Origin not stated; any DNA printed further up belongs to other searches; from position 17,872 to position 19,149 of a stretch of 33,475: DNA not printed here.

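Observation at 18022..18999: Low-GC island gene: EVE/PUA-like reader fused to a NucS-like PD-(D/E)xK nuclease, a candidate single-protein modification-dependent defence system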

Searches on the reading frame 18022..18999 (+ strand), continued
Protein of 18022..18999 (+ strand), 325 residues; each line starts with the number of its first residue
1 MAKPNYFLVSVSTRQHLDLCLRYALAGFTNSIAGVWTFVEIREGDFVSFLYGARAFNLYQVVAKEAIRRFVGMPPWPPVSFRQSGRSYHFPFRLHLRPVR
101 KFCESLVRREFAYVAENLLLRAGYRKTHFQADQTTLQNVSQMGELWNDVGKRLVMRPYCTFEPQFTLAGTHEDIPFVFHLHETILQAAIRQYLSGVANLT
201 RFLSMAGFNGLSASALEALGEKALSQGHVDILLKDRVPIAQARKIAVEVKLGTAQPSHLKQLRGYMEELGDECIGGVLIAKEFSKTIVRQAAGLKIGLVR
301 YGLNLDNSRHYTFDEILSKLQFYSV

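Call 54: find_encoding_contigs(protein=P0021, flank=6000, max_places=2)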
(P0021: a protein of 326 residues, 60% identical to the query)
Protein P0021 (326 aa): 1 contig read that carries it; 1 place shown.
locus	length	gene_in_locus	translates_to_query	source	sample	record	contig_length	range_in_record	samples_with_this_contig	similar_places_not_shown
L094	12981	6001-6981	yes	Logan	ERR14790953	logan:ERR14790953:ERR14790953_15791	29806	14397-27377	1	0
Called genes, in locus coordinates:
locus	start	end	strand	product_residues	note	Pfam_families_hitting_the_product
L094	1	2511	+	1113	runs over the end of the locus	PF17132:Glyco_hydro_106, PF11875:DnaJ-like_C11_C (faint), PF02837:Glyco_hydro_2_N, PF22666:Glyco_hydro_2_N2 (weak)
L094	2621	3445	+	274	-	PF07963:N_methyl (weak)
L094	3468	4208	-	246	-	PF00814:TsaD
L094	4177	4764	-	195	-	PF02367:TsaE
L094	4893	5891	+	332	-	PF02729:OTCace_N, PF00185:OTCace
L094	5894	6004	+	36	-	-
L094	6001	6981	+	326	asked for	PF04471:Mrr_cat (faint), PF01939:NucS_C (weak)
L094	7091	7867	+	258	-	PF01909:NTP_transf_2, PF18765:Polbeta (weak), PF05168:HEPN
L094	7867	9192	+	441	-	PF01979:Amidohydro_1, PF12890:DHOase, PF07969:Amidohydro_3 (weak)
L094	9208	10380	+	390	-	PF00988:CPSase_sm_chain, PF00117:GATase, PF07722:Peptidase_C26 (faint)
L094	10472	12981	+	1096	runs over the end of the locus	PF25596:CPSase_L_D1, PF02786:CPSase_L_D2, PF07478:Dala_Dala_lig_C, PF02787:CPSase_L_D3, PF25596:CPSase_L_D1, PF02655:ATP-grasp_3, PF02786:CPSase_L_D2, PF07478:Dala_Dala_lig_C, +7 more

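Call 55: find_encoding_contigs(protein=P0028, flank=6000, max_places=2)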
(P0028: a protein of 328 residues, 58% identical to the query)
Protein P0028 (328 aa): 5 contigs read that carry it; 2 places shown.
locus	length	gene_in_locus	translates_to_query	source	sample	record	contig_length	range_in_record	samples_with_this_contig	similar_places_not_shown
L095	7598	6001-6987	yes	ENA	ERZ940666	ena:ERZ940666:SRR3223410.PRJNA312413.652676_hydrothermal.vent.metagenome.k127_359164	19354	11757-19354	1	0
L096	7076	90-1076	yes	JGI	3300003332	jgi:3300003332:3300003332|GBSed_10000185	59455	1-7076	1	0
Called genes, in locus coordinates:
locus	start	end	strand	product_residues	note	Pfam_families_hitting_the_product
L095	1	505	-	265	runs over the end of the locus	PF01791:DeoC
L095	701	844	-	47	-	PF06397:Desulfoferrod_N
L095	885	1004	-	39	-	PF06397:Desulfoferrod_N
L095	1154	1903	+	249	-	PF20772:TACO1_YebC_N, PF01709:Transcrip_reg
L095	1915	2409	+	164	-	PF02075:RuvC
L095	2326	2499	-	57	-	-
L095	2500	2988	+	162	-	PF01330:RuvA_N, PF00633:HHH (faint), PF21176:RecR_HhH (faint), PF14520:HHH_5, PF07499:RuvA_C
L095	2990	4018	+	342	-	PF03966:Trm112p (weak), PF08241:Methyltransf_11, PF13649:Methyltransf_25, PF13847:Methyltransf_31 (weak)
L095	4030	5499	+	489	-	PF02310:B12-binding, PF04055:Radical_SAM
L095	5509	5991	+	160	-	PF10107:Endonuc_Holl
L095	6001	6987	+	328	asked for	-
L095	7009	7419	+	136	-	-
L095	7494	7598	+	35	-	?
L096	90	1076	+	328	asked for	-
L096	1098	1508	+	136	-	-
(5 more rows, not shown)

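Call 56: find_encoding_contigs(protein=P0061, flank=6000, max_places=2)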
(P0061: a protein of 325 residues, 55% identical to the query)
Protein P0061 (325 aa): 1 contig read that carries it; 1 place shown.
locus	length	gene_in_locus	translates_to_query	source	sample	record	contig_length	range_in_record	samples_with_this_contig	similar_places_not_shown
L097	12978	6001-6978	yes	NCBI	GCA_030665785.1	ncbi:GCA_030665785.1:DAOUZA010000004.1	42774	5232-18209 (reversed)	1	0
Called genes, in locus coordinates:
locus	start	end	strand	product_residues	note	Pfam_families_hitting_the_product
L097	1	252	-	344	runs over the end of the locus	PF01137:RTC, PF05189:RTC_insert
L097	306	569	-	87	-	PF05016:ParE_toxin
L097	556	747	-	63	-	PF02604:PhdYeFM_antitox (faint), PF18506:RelB-like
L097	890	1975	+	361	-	PF05559:DUF763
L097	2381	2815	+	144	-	-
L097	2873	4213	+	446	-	PF12705:PDDEXK_1 (faint)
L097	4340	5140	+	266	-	PF00753:Lactamase_B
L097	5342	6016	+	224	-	PF01555:N6_N4_Mtase, PF06325:PrmA (faint), PF02475:TRM5-TYW2_MTfase (weak), PF09445:Methyltransf_15 (weak), PF13649:Methyltransf_25 (faint)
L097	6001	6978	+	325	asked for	PF01939:NucS_C (weak)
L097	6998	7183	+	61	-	-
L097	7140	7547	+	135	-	-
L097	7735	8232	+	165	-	PF02674:Colicin_V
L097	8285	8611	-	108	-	PF00085:Thioredoxin, PF13098:Thioredoxin_2, PF13905:Thioredoxin_8 (weak)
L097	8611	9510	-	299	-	PF01026:TatD_DNase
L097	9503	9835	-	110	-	-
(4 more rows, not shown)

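Call 58: search_protein_families(library=pfam, proteins=[P0241, P0233, P0255, P0264, P0248, P0270, P0225, P0269, P0262, P0147], max_evalue=0.1)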
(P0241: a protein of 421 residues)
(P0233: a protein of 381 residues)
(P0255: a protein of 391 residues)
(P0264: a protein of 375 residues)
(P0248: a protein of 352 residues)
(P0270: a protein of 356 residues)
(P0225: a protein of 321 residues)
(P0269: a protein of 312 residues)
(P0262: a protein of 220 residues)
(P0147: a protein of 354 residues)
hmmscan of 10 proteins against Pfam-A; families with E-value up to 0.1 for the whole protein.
P0241 (421 aa): 1 family
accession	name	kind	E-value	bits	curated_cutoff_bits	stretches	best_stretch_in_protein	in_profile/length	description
PF05066.19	HARE-HTH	-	1.1e-05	26.1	25.9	1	6-46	35-71/71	HB1, ASXL, restriction endonuclease HTH domain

P0233 (381 aa): 3 families
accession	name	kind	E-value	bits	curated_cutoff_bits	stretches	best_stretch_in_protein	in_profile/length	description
PF08169.17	RBB1NT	-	0.0068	16.9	25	1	280-332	26-77/94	RBB1NT (NUC162) domain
PF21633.3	MOV-10_Ig-like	-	0.063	13.8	27.4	0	260-297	6-43/126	Helicase MOV-10, Ig-like domain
PF03749.19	SfsA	-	0.074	13.3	22.8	0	265-301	23-58/138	Sugar fermentation stimulation protein RE domain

P0255 (391 aa): 4 families
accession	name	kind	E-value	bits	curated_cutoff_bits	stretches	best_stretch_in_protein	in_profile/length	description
PF13588.12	HSDR_N_2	-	0.0026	18.2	25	1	274-354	12-91/110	Type I restriction enzyme R protein N terminus (HSDR_N)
PF08011.17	PDDEXK_9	-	0.0061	16.9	25.5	1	268-343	3-78/105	PD-(D/E)XK nuclease superfamily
PF22476.1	Ago_N_3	-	0.027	14.7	27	1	145-183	2-40/60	Argonaute, N-terminal domain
PF03749.19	SfsA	-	0.091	13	22.8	0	291-355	25-71/138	Sugar fermentation stimulation protein RE domain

P0264 (375 aa): 0 families

P0248 (352 aa): 0 families

P0270 (356 aa): 1 family
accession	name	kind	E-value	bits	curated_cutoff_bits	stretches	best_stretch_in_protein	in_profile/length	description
PF08011.17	PDDEXK_9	-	0.092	13.2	25.5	0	250-305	22-77/105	PD-(D/E)XK nuclease superfamily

P0225 (321 aa): 1 family
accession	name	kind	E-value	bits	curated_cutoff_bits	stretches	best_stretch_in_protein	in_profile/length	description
PF01939.22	NucS_C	-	0.0019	18.6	24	1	217-278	22-87/124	Endonuclease NucS C-terminal domain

P0269 (312 aa): 0 families

P0262 (220 aa): 0 families

P0147 (354 aa): 0 families

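Call 69: find_homologous_proteins(query=L091:1203-1856:+, max_evalue=1e-10)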
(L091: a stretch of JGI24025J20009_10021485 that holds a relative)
Query L091:1203-1856:+ (218 aa): 7415 proteins with E <= 1e-10 among 7636 candidates; the best 120 are listed.
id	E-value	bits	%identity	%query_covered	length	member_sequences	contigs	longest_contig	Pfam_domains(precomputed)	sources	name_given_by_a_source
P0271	1.3e-140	484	96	100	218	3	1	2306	PF01170.25,PF01555.25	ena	-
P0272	3.8e-122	424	86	100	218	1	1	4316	PF01555.25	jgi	jgi:adenine specific DNA methylase Mod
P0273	6.1e-122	423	84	100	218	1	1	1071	PF01555.25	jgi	jgi:adenine specific DNA methylase Mod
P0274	1.2e-115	402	83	100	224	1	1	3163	PF13847.13,PF06325.20,PF13649.13,PF01170.25,PF09445.17,PF01555.25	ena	-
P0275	6.3e-107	374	77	100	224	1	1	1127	PF01170.25,PF02475.24,PF09445.17,PF01555.25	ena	-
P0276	4.4e-104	365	79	95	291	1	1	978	PF01555.25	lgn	-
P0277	9.4e-104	364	75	95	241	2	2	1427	PF01555.25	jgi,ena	-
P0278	2.7e-103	362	75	99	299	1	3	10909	PF13847.13,PF13649.13,PF01170.25,PF02475.24,PF09445.17,PF08241.19,PF01555.25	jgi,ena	-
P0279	7.5e-103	361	75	99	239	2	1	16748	PF13847.13,PF13649.13,PF01170.25,PF02475.24,PF09445.17,PF08241.19,PF01555.25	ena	-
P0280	3.3e-102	359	75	99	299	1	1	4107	PF13847.13,PF06325.20,PF13649.13,PF01170.25,PF02475.24,PF09445.17,PF08241.19,PF01555.25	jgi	jgi:SAM-dependent methyltransferase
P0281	4.1e-102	358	75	99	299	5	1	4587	PF13847.13,PF13649.13,PF01170.25,PF09445.17,PF08241.19,PF01555.25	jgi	-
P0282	1.0e-101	357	73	99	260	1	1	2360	PF13847.13,PF06325.20,PF13649.13,PF01170.25,PF02475.24,PF08241.19,PF01555.25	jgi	-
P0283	1.0e-101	357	73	99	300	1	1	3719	PF13847.13,PF06325.20,PF13649.13,PF01170.25,PF02475.24,PF08241.19,PF01555.25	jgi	-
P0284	1.1e-101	357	75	98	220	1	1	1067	PF13847.13,PF06325.20,PF13649.13,PF01170.25,PF09445.17,PF08241.19,PF01555.25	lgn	-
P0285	4.0e-101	355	73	99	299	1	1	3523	PF13847.13,PF13649.13,PF01170.25,PF02475.24,PF08241.19,PF01555.25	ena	-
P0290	1.7e-100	353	73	99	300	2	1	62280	PF13847.13,PF13649.13,PF01170.25,PF08241.19,PF01555.25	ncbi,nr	ncbi:MAG: DNA methyltransferase [Chloroflexota bacterium]|nr:DNA methyltransferase [Chloroflexota ba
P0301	2.9e-99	349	73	98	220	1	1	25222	PF13847.13,PF13649.13,PF01170.25,PF02475.24,PF09445.17,PF08241.19,PF01555.25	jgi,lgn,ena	-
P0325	1.2e-96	340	71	99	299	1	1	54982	PF13649.13,PF01170.25,PF02475.24,PF09445.17,PF08241.19,PF01555.25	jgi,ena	-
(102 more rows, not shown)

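Call 70: find_encoding_contigs(protein=P0290, flank=4000, max_places=2)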
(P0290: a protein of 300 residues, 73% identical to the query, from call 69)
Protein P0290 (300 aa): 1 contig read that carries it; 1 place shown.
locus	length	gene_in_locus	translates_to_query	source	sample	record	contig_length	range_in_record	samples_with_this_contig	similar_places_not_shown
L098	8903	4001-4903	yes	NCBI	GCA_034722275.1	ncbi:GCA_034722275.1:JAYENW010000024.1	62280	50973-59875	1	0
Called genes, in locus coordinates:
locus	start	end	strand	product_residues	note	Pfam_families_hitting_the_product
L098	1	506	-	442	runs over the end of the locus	PF00587:tRNA-synt_2b, PF03129:HGTP_anticodon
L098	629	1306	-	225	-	PF00226:DnaJ, PF01556:DnaJ_C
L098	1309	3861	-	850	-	PF01624:MutS_I, PF05188:MutS_II, PF05192:MutS_III, PF05190:MutS_IV, PF00488:MutS_V, PF27441:MutS_C (weak)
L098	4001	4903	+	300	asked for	PF01555:N6_N4_Mtase, PF01170:UPF0020, PF13847:Methyltransf_31 (weak), PF08241:Methyltransf_11 (faint), PF13649:Methyltransf_25 (faint), PF01555:N6_N4_Mtase (weak)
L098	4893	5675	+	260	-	PF27126:NmeDI_C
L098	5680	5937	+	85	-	-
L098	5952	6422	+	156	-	-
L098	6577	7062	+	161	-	PF02130:YbeY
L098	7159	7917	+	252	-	-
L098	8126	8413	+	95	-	PF08734:GYD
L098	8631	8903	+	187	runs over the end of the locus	-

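Call 71: find_encoding_contigs(protein=P0325, flank=4000, max_places=2)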
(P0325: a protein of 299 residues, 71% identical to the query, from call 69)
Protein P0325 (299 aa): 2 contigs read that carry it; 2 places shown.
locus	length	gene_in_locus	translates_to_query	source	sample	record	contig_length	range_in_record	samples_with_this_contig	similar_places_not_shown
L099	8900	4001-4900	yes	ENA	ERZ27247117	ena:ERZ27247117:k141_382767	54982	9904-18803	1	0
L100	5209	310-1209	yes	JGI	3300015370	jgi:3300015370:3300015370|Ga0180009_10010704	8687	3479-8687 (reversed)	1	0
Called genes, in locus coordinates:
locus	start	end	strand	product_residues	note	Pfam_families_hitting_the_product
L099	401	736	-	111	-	PF06942:GlpM (weak)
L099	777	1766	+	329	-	PF02547:Queuosine_synth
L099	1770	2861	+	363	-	PF01702:TGT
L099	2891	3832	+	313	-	PF05569:Peptidase_M56, PF01435:Peptidase_M48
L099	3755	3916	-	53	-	-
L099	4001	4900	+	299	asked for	PF01555:N6_N4_Mtase, PF08241:Methyltransf_11 (faint), PF02475:TRM5-TYW2_MTfase (weak), PF01170:UPF0020 (faint), PF09445:Methyltransf_15 (faint), PF13649:Methyltransf_25 (faint)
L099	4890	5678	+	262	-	PF27126:NmeDI_C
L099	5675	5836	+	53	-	-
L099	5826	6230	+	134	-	-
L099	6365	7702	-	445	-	PF01071:GARS_A, PF02843:GARS_C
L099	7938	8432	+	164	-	PF08241:Methyltransf_11 (weak)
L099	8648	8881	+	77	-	PF10884:DUF2683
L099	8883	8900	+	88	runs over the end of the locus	-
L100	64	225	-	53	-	-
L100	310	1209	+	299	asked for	PF01555:N6_N4_Mtase, PF08241:Methyltransf_11 (faint), PF02475:TRM5-TYW2_MTfase (weak), PF01170:UPF0020 (faint), PF09445:Methyltransf_15 (faint), PF13649:Methyltransf_25 (faint)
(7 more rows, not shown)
